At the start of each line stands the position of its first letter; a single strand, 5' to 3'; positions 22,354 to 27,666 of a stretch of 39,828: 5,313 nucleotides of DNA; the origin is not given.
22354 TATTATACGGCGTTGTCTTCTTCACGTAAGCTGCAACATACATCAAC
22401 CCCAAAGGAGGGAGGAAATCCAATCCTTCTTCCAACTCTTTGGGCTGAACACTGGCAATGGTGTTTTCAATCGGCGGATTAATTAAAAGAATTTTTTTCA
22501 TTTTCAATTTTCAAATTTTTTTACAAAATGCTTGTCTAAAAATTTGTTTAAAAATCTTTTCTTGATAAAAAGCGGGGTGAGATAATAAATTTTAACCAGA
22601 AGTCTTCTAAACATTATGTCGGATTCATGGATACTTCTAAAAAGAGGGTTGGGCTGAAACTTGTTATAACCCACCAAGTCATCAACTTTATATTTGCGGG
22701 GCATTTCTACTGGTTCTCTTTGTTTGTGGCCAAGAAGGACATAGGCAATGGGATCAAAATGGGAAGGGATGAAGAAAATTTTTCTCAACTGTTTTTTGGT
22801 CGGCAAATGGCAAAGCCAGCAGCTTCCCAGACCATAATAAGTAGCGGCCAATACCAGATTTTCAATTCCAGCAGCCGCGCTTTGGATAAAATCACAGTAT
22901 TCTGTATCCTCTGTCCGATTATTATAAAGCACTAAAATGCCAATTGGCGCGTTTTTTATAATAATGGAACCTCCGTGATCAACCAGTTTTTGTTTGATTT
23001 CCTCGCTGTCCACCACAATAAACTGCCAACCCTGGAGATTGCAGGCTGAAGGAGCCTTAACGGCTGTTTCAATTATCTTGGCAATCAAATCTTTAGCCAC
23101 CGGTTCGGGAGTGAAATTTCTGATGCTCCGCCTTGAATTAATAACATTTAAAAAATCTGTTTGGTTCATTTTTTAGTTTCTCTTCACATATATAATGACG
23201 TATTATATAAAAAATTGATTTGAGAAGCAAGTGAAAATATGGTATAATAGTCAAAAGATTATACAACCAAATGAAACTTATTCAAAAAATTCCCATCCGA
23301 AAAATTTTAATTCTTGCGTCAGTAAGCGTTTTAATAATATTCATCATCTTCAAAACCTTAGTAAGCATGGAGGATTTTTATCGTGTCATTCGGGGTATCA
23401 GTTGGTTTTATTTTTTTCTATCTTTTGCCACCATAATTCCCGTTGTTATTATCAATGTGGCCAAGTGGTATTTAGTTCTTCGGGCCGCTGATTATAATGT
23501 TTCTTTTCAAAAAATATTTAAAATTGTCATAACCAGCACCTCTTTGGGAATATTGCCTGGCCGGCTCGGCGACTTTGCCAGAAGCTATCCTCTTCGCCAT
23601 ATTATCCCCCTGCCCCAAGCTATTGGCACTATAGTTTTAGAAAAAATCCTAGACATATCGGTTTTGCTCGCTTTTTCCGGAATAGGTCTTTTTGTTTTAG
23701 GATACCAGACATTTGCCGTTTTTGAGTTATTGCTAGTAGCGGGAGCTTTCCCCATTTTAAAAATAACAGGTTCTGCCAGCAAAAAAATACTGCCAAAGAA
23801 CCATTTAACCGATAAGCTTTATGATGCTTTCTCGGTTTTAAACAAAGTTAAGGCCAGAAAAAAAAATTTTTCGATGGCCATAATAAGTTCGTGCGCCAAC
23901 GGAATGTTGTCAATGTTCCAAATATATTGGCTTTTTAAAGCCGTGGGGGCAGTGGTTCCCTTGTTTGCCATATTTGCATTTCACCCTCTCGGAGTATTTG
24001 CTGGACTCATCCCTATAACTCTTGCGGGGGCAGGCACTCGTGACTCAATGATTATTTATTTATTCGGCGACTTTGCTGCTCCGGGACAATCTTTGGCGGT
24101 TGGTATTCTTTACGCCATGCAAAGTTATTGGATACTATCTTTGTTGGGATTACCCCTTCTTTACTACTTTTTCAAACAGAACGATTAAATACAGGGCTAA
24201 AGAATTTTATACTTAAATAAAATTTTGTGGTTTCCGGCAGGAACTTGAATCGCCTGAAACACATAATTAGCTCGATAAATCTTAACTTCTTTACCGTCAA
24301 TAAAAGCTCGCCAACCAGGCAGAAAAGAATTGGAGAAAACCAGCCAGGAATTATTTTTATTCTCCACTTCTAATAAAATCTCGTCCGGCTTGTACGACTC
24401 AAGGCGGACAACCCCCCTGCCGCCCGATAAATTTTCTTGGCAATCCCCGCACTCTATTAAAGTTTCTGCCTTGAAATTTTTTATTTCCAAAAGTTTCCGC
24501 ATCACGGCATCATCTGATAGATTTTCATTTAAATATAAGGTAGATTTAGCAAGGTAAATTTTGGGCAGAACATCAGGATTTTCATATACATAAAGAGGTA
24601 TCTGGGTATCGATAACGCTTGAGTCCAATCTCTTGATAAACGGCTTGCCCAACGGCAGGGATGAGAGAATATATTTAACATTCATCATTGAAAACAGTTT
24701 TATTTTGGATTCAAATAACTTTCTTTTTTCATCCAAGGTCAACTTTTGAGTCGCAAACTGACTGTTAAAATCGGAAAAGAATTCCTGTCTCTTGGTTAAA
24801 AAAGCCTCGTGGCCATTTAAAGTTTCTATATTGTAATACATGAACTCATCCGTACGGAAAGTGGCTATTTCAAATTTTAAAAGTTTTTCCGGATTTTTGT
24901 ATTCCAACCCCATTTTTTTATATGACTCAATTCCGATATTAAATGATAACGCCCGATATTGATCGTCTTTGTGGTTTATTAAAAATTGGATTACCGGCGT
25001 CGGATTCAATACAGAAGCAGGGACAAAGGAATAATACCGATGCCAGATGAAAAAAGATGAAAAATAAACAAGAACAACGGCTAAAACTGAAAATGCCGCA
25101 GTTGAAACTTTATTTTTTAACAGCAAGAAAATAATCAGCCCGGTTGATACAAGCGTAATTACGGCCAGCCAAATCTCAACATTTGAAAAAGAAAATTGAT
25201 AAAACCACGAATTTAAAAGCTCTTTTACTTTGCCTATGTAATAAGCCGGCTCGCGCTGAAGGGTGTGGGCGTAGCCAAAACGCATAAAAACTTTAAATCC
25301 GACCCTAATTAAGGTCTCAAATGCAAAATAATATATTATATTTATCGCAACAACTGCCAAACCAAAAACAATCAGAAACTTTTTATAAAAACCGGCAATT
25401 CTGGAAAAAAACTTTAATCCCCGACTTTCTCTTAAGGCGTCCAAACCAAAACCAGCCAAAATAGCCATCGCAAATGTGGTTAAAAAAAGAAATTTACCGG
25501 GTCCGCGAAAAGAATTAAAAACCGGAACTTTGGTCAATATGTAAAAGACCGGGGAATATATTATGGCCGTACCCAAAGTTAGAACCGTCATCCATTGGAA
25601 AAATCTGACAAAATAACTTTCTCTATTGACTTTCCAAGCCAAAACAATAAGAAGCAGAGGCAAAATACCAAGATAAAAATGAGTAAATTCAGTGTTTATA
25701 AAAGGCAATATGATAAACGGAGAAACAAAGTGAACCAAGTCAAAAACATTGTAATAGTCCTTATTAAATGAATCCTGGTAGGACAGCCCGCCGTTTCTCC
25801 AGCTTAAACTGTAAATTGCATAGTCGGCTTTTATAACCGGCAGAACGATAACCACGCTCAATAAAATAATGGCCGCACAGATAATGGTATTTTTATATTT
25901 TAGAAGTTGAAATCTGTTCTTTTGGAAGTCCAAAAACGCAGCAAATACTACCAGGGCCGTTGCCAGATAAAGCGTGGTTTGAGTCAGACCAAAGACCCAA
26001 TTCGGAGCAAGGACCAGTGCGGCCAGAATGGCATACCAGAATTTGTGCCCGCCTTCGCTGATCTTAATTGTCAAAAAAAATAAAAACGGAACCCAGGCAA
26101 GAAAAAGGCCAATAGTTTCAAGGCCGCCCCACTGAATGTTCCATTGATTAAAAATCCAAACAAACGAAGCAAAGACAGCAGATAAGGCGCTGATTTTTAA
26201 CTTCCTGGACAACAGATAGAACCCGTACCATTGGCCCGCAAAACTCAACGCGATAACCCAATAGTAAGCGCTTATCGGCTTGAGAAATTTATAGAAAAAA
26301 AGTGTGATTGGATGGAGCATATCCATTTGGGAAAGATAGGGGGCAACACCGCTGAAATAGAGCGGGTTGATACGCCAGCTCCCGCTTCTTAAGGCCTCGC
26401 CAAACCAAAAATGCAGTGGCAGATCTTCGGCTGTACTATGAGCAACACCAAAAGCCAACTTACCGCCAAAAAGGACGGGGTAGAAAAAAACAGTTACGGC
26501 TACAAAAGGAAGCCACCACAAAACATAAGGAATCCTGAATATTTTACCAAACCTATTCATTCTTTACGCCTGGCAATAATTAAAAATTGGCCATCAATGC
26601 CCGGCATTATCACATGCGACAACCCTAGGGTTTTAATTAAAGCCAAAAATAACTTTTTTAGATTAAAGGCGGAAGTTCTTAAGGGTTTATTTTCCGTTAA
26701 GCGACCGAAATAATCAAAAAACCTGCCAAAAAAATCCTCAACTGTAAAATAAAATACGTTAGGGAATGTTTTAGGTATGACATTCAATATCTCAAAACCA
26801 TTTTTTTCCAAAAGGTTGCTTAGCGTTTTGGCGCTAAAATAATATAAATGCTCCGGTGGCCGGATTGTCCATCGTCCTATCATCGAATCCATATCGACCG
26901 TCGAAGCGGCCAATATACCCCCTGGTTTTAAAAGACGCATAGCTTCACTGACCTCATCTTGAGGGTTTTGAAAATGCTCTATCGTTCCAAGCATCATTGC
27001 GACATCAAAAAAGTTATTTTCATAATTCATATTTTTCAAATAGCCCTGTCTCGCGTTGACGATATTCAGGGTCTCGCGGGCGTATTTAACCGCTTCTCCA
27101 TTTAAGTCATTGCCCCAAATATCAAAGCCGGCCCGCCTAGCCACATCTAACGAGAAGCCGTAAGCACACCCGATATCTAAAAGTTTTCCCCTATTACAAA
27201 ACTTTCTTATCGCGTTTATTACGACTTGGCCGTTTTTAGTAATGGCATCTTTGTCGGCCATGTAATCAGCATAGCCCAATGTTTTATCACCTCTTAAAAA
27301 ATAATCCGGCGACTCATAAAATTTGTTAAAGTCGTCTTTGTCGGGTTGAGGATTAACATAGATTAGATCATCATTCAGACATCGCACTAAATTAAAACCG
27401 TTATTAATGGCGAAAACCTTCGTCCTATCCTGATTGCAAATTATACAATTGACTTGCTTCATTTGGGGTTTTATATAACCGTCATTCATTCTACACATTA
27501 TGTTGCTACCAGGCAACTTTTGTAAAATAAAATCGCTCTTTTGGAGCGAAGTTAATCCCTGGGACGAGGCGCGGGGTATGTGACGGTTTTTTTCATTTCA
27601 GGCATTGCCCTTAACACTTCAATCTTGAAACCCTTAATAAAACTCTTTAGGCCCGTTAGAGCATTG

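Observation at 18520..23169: Six-gene operon coupling a B12-rSAM to its own Fe-S assembly and electron-supply chain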

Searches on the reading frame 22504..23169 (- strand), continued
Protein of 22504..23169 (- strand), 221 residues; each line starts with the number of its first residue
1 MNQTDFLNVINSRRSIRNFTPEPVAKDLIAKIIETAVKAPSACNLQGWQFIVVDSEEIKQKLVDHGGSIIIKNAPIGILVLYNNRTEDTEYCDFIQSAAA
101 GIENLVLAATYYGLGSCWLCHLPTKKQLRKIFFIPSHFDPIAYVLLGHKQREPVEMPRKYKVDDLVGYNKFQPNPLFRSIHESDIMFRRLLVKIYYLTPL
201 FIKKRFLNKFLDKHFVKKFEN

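Call 75: fold_search(model_id=the predicted structure, library=pdb)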
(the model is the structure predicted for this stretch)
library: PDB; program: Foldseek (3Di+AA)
matches with E <= 10: 324; with E <= 0.001: 202
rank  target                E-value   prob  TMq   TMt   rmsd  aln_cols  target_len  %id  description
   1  3e10_B                2.7e-16  1.00  0.65  0.84   2.5       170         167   30  Crystal structure of Putative NADH Oxidase (NP_348178.1) from CLOSTRIDIUM ACETOBUTYLICUM at 1.40 A resolution (released 2008-08-12)
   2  3e10_A                4.7e-16  1.00  0.65  0.84   2.4       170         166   31  Crystal structure of Putative NADH Oxidase (NP_348178.1) from CLOSTRIDIUM ACETOBUTYLICUM at 1.40 A resolution (released 2008-08-12)
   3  4dn2_A                1.0e-15  1.00  0.70  0.80   2.9       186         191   24  CRYSTAL STRUCTURE OF putative Nitroreductase from Geobacter metallireducens GS-15 (released 2012-02-22)
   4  3koq_A                3.5e-15  1.00  0.65  0.82   3.0       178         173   24  Crystal structure of a nitroreductase family protein (cd3355) from clostridium difficile 630 at 1.58 A resolution (released 2009-12-01)
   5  4dn2_B                4.0e-15  1.00  0.70  0.80   2.7       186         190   24  CRYSTAL STRUCTURE OF putative Nitroreductase from Geobacter metallireducens GS-15 (released 2012-02-22)
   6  3h4o                  8.4e-15  1.00  0.65  0.83   3.0       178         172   24  Crystal structure of a nitroreductase family protein (cd3355) from clostridium difficile 630 at 1.50 A resolution (released 2009-05-19)
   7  3kwk                  1.0e-14  1.00  0.65  0.85   2.4       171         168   22  Crystal structure of Putative NADH dehydrogenase/NAD(P)H nitroreductase (NP_809094.1) from BACTEROIDES THETAIOTAOMICRON  (released 2009-12-15)
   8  5j6c_A                1.2e-14  1.00  0.63  0.79   3.4       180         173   28  FMN-dependent Nitroreductase (CDR20291_0767) from Clostridium difficile R20291 (released 2016-09-21)
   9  8cqt_B                1.3e-14  1.00  0.63  0.83   2.8       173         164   28  Flavin mononucleotide-dependent nitroreductase B.thetaiotaomicron (BT_1316) (released 2024-03-27)
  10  3ge5_A                1.5e-14  1.00  0.69  0.85   2.6       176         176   27  Crystal structure of a putative nad(p)h:fmn oxidoreductase (pg0310) from porphyromonas gingivalis w83 at 1.70 A resolu (released 2009-03-17)
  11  3ge5_B                1.9e-14  1.00  0.69  0.86   2.6       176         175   27  Crystal structure of a putative nad(p)h:fmn oxidoreductase (pg0310) from porphyromonas gingivalis w83 at 1.70 A resolu (released 2009-03-17)
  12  8cqu_A                1.9e-14  1.00  0.66  0.82   2.7       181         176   27  Flavin mononucleotide-dependent nitroreductase B.thetaiotaomicron (BT_1680) (released 2024-03-27)
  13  3g14_B                2.1e-14  1.00  0.62  0.76   1.9       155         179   26  Crystal structure of nitroreductase family protein (YP_877874.1) from Clostridium novyi NT at 1.75 A resolution (released 2009-02-17)
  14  3m5k_A                2.1e-14  1.00  0.67  0.87   2.5       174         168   25  Crystal structure of Putative NADH dehydrogenase/NAD(P)H nitroreductase (BDI_1728) from Parabacteroides distasonis ATC (released 2010-05-05)
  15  3g14_A                2.8e-14  1.00  0.62  0.77   1.9       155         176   26  Crystal structure of nitroreductase family protein (YP_877874.1) from Clostridium novyi NT at 1.75 A resolution (released 2009-02-17)
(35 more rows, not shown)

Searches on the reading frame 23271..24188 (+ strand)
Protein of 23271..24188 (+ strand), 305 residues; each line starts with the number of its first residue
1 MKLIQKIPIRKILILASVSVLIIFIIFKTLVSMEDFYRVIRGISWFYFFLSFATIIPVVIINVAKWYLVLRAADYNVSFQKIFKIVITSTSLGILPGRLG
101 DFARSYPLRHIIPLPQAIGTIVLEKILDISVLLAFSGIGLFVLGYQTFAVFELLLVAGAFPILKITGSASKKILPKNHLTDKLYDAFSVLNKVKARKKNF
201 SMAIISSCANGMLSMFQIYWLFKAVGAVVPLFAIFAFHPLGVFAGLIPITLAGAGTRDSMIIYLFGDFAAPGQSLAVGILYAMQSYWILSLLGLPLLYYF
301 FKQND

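Call 7: search_protein_families(library=pfam, proteins=[window:23271-24188:+], max_evalue=0.001)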
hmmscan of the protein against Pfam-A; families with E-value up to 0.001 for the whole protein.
window:23271-24188:+ (305 aa): 1 family
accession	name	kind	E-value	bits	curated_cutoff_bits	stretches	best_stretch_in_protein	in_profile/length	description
PF03706.18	LPG_synthase_TM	-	9.9e-30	104.5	33.4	1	18-293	7-302/302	Lysylphosphatidylglycerol synthase TM region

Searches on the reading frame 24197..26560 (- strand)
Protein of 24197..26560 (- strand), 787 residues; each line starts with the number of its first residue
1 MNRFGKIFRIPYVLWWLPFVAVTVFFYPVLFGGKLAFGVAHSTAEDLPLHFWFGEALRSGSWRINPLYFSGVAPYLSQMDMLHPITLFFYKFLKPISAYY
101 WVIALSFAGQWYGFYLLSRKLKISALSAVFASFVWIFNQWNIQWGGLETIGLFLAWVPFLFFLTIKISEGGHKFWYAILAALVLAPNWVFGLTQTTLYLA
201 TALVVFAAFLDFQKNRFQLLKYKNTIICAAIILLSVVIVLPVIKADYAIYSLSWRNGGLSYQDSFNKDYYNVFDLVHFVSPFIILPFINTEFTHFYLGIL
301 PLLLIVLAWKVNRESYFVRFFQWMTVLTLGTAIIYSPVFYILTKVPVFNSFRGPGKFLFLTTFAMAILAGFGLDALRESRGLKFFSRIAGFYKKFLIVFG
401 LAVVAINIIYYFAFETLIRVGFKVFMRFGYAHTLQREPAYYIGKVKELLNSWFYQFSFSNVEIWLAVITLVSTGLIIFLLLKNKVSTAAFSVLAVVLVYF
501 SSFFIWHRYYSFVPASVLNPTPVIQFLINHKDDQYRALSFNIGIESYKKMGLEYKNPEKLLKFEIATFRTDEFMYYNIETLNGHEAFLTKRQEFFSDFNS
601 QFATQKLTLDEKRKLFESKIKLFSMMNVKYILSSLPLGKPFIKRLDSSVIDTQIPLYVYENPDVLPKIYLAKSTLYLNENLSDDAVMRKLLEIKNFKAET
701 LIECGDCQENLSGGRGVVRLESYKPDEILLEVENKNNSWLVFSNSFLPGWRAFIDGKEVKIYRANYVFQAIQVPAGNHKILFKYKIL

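Call 7: search_protein_families(library=pfam, proteins=[window:24197-26560:-], max_evalue=0.001)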
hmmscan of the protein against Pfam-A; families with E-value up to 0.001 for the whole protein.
window:24197-26560:- (787 aa): 1 family
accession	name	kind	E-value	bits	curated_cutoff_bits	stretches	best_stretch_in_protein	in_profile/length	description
PF09586.16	YfhO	-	1.7e-09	37.1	28.5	1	721-784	759-823/835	Bacterial membrane protein YfhO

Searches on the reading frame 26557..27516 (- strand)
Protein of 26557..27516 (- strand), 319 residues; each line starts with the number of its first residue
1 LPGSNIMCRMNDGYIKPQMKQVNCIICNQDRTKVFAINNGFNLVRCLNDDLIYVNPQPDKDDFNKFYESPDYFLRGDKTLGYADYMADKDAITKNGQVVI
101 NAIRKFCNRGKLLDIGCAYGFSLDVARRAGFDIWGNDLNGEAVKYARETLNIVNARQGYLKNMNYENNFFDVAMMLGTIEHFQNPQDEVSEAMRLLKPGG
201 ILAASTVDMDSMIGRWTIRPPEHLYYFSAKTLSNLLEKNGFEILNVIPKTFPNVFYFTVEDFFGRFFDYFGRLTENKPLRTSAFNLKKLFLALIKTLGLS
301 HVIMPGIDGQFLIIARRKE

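Call 7: search_protein_families(library=pfam, proteins=[window:26557-27516:-], max_evalue=0.001)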
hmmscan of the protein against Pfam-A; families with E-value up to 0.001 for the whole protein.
window:26557-27516:- (319 aa): 7 families
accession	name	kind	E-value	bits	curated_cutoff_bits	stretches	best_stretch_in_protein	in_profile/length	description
PF13489.12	Methyltransf_23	-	1.7e-23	83.6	27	1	108-244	22-162/164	Methyltransferase domain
PF08241.18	Methyltransf_11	-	8e-17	62.1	21.2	1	113-203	1-94/95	Methyltransferase domain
PF13649.12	Methyltransf_25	-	3.2e-13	50.6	27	1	113-200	2-97/97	Methyltransferase domain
PF13847.12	Methyltransf_31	-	1.2e-10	41.7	27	1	111-213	6-119/145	Methyltransferase domain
PF08242.18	Methyltransf_12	-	1.1e-09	39.3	30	1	113-202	1-98/98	Methyltransferase domain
PF03848.20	TehB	-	0.00013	21.9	20.4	1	83-156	6-78/193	Tellurite resistance protein TehB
PF02353.26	CMAS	-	0.00079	19.3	27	0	111-208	65-168/273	Mycolic acid cyclopropane synthetase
